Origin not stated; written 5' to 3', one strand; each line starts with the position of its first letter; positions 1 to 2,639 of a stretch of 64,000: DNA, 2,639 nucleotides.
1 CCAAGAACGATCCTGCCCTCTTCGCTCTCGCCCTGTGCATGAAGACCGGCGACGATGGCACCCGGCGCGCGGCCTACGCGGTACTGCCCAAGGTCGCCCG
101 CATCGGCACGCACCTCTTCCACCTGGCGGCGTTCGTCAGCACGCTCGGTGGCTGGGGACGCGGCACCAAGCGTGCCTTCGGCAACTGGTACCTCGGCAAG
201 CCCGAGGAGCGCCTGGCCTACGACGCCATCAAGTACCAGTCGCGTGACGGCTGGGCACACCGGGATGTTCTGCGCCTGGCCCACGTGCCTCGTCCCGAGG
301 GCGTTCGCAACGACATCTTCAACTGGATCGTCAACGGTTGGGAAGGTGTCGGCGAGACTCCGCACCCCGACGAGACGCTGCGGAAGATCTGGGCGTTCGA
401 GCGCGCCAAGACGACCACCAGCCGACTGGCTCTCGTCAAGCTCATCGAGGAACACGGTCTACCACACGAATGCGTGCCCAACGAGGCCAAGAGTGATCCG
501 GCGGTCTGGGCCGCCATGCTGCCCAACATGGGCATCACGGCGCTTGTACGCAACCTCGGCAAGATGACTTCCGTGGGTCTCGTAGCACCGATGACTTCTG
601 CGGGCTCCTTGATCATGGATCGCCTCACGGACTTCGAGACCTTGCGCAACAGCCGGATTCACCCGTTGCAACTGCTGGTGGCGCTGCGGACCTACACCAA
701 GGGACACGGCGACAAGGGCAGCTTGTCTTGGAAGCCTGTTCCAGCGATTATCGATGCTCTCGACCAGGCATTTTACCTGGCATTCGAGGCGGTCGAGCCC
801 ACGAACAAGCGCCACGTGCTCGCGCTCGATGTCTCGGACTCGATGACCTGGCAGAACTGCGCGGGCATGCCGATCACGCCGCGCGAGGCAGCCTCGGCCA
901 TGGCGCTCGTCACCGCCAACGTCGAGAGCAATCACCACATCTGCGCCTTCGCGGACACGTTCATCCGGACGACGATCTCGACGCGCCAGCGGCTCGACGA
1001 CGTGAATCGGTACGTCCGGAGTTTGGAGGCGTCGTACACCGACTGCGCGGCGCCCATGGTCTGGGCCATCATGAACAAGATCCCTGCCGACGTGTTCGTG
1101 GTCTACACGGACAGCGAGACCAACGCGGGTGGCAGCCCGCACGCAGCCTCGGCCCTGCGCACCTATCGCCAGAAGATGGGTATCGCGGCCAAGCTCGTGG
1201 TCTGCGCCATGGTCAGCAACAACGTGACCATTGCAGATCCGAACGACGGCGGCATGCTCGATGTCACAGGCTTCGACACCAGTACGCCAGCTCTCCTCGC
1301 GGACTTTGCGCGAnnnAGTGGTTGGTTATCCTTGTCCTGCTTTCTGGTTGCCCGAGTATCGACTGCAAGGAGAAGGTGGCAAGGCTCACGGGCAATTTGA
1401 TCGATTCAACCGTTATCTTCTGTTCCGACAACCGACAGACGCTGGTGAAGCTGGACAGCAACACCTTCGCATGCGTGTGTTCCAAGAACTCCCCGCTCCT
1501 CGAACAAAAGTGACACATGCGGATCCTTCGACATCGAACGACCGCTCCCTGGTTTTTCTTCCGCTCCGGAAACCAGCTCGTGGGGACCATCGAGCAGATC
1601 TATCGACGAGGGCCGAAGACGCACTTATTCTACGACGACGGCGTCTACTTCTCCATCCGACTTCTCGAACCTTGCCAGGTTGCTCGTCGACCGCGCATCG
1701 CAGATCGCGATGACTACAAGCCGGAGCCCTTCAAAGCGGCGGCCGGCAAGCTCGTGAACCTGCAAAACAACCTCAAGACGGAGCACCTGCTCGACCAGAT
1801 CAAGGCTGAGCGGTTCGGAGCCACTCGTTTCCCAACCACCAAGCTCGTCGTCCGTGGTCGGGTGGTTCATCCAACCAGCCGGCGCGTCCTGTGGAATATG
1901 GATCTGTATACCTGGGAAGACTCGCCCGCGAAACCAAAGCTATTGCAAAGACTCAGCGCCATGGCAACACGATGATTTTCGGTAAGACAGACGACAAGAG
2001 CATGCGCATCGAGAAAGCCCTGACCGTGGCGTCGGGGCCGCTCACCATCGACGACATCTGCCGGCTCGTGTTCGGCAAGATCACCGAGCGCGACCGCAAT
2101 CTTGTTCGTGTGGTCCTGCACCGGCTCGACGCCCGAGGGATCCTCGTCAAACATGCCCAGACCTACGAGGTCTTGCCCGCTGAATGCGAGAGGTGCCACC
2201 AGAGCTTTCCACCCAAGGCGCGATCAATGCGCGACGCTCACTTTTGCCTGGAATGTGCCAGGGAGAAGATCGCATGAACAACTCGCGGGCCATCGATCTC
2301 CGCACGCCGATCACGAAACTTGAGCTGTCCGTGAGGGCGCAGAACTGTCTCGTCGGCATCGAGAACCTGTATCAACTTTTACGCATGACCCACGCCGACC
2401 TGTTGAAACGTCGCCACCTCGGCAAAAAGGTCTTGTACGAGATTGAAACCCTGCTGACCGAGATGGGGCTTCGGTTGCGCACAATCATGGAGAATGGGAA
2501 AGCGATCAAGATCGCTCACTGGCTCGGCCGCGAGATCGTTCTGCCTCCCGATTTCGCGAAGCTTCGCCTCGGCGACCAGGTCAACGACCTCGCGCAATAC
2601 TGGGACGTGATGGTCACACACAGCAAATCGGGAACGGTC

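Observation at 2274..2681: Stand-alone RNA polymerase alpha-CTD-like protein; with the sigma region-4 protein the phage encodes both activator-docking modules of host RNAP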

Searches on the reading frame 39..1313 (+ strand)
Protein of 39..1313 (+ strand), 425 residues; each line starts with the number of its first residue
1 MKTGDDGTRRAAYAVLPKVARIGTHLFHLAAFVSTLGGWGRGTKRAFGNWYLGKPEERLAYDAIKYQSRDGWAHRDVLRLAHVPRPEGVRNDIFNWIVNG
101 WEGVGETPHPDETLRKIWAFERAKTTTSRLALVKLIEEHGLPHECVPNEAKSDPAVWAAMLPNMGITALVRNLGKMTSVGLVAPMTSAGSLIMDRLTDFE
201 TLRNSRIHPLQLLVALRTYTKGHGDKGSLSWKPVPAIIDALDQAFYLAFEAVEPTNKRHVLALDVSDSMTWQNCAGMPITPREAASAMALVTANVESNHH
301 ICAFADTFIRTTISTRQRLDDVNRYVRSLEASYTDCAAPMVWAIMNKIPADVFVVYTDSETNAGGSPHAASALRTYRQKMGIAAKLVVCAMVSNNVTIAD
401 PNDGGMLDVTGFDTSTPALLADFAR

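Call 3: search_protein_families(library=pfam, proteins=[window:39-1313:+], max_evalue=1)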
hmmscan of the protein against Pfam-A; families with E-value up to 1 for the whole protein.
window:39-1313:+ (425 aa): 5 families
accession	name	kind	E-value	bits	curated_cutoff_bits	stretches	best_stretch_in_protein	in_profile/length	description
PF25045.1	vWA_Ro60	-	3.5e-58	196.6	27.7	1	258-424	1-165/165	Ro60 vWA domain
PF05731.17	TROVE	-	7.6e-28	98.3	23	3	144-215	280-350/442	TROVE domain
PF21193.3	NMD_SH3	-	0.017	15.8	27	1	378-402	15-39/49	NMD3 SH3 domain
PF01079.26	Hint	-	0.089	12.8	29.7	1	170-196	129-155/213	Hint module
PF13519.12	VWA_2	-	0.12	13.5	27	1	260-338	2-80/107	von Willebrand factor type A domain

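Call 4: search_protein_families(library=phrogs, proteins=[window:39-1313:+], max_evalue=0.1)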
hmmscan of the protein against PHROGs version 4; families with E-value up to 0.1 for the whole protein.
window:39-1313:+ (425 aa): 2 families
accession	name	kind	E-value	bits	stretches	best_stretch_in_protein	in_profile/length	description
phrog_850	-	DNA, RNA and nucleotide metabolism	5.5e-63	214.5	1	6-423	96-459/476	RNA-binding protein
phrog_22765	-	unknown function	0.078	13.9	0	288-346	108-166/183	-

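Call 67: find_related_loci(query=window:39-1313:+, collection=genome_contigs, flank=4000)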
Query window:39-1313:+ (425 aa) in genome_contigs; peptide patterns used: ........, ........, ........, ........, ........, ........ (x = any residue, [..] = any of these).
43 stretches matched a pattern; 5 encode a relative of the query (tblastn E <= 1e-3); 5 distinct loci.
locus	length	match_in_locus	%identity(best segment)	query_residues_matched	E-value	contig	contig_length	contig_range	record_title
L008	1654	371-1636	54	4-425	7e-160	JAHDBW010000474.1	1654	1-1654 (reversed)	MAG: Anaerolineales bacterium isolate MAG-12 RZ_182847, whole genome shotgun sequence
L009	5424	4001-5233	53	16-425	6e-127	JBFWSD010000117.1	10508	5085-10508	MAG: Gemmataceae bacterium isolate CA_2019_TPBF_221 NODE_26254_length_10508_cov_3.478759_TPBF, whole genome shotgun sequ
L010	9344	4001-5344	48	1-424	3e-118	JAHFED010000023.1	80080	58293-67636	MAG: Myxococcales bacterium isolate nzgw260 NODE_184_length_80081_cov_5.415358, whole genome shotgun sequence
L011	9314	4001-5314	41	6-423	1e-100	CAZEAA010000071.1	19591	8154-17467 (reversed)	MAG TPA_asm: uncultured Sandaracinaceae bacterium isolate SRP296810_co1_247 genome assembly, contig: NODE_2803_length_19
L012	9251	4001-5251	47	11-425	3e-121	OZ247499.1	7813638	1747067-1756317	MAG: Pirellulaceae bacterium isolate 828c6eb6-e98b-456e-8040-4ab2280a49ec genome assembly, chromosome: 1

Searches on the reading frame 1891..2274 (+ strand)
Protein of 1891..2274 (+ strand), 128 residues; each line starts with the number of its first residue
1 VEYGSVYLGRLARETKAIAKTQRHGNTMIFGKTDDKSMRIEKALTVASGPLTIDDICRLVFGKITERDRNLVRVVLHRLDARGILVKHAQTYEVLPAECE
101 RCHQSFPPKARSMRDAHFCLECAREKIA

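Call 3: search_protein_families(library=pfam, proteins=[window:1891-2274:+], max_evalue=1)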
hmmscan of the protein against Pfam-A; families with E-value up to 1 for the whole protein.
window:1891-2274:+ (128 aa): 1 family
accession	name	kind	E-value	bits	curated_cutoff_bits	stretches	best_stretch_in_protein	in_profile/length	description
PF18439.7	zf_UBZ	-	0.54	10.4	25.6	1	99-110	5-16/32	Ubiquitin-Binding Zinc Finger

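Call 4: search_protein_families(library=phrogs, proteins=[window:1891-2274:+], max_evalue=0.1)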
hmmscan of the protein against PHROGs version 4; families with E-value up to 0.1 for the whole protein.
window:1891-2274:+ (128 aa): 4 families
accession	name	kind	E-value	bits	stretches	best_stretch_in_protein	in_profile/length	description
phrog_54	-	other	0.024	15.9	1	91-124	28-62/75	DksA-like zinc-finger protein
phrog_1123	-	unknown function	0.047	14.5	1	42-87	38-78/112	-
phrog_1333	-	unknown function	0.048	14.8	1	60-115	73-119/166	-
phrog_35716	-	unknown function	0.096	13.9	0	79-116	37-76/112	-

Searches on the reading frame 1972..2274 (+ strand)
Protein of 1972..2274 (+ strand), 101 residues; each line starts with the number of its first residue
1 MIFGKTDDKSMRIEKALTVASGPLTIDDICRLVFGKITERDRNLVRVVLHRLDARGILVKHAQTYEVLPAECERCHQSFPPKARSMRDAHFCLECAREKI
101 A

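Call 51: search_protein_families(library=pfam, proteins=[window:1972-2274:+], max_evalue=0.1)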
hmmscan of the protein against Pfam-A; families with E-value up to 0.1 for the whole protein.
window:1972-2274:+ (101 aa): 0 families

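Call 93: search_solved_structures(query=A7, max_evalue=5)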
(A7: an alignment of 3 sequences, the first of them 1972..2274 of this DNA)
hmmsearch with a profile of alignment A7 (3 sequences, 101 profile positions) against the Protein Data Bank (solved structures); distinct sequences matched with E-value up to 5: 7.
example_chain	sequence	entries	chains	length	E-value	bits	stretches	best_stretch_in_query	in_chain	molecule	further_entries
2j7a_C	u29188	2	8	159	0.019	18.4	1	60-99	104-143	CYTOCHROME C QUINOL DEHYDROGENASE NRFH | NAPC/NIRT CYTOCHROME C FAMILY PROTEIN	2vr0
2ozy_A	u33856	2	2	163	0.12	15.8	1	46-84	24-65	Cytochrome c-type protein nrfB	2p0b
9ygm_Lm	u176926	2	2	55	0.44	14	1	58-96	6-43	60S ribosomal protein eL40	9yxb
8qkm_A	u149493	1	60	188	0.61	13.5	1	36-68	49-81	Capsid protein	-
2buk_A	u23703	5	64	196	0.64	13.5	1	36-68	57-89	COAT PROTEIN | Capsid protein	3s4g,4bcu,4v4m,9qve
6jyj_A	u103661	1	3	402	0.96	12.9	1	34-61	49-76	Terminal nucleotidyltransferase 5B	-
5egb_A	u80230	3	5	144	1.2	12.6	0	58-90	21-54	Histone-lysine N-methyltransferase PRDM9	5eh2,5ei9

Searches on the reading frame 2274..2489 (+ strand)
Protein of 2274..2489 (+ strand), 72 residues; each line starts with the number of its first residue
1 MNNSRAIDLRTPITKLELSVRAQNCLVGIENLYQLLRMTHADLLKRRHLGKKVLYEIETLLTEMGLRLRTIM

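Call 99: find_related_loci(query=A9, collection=viral_contigs, flank=4000)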
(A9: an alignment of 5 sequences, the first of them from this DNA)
Query A9 (72 aa) in viral_contigs; peptide patterns used: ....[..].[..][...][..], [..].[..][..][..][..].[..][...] (x = any residue, [..] = any of these).
102 stretches matched a pattern; 3 encode a relative of the query (tblastn E <= 1e-3); 3 distinct loci.
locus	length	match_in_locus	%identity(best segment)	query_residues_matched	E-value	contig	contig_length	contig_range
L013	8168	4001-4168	42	13-66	3e-8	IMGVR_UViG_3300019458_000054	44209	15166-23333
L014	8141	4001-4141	38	13-57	1e-6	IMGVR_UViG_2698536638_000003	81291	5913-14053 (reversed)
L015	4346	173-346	34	12-63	1e-5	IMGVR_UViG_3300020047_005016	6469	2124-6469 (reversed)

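Call 103: search_protein_families(library=pfam, proteins=[L013:3815-4234:+, L014:3962-4336:+, L015:50-463:+, L013:2935-3600:+, L014:4341-4640:+, L014:3532-3804:+], max_evalue=0.01)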
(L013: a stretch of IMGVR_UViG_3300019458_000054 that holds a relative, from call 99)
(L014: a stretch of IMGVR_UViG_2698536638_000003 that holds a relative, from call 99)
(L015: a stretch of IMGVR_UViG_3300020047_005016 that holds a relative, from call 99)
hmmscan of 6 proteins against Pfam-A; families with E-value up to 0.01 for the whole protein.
L013:3815-4234:+ (140 aa): 1 family
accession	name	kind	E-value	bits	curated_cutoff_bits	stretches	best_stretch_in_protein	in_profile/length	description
PF03118.21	RNA_pol_A_CTD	-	2.6e-24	85.1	23.8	1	57-114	9-66/67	Bacterial RNA polymerase, alpha chain C terminal domain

L014:3962-4336:+ (125 aa): 1 family
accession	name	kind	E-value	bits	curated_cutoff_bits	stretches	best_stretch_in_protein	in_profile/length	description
PF03118.21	RNA_pol_A_CTD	-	1.9e-12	47.2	23.8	1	10-62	11-63/67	Bacterial RNA polymerase, alpha chain C terminal domain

L015:50-463:+ (138 aa): 1 family
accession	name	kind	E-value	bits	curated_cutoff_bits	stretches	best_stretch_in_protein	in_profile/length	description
PF03118.21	RNA_pol_A_CTD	-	1.3e-14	54.1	23.8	1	33-98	5-66/67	Bacterial RNA polymerase, alpha chain C terminal domain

L013:2935-3600:+ (222 aa): 1 family
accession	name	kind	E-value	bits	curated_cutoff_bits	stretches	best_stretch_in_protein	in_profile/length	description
PF04404.17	ERF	-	1.3e-20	74.3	25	1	23-161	3-141/153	ERF superfamily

L014:4341-4640:+ (100 aa): 0 families

L014:3532-3804:+ (91 aa): 0 families
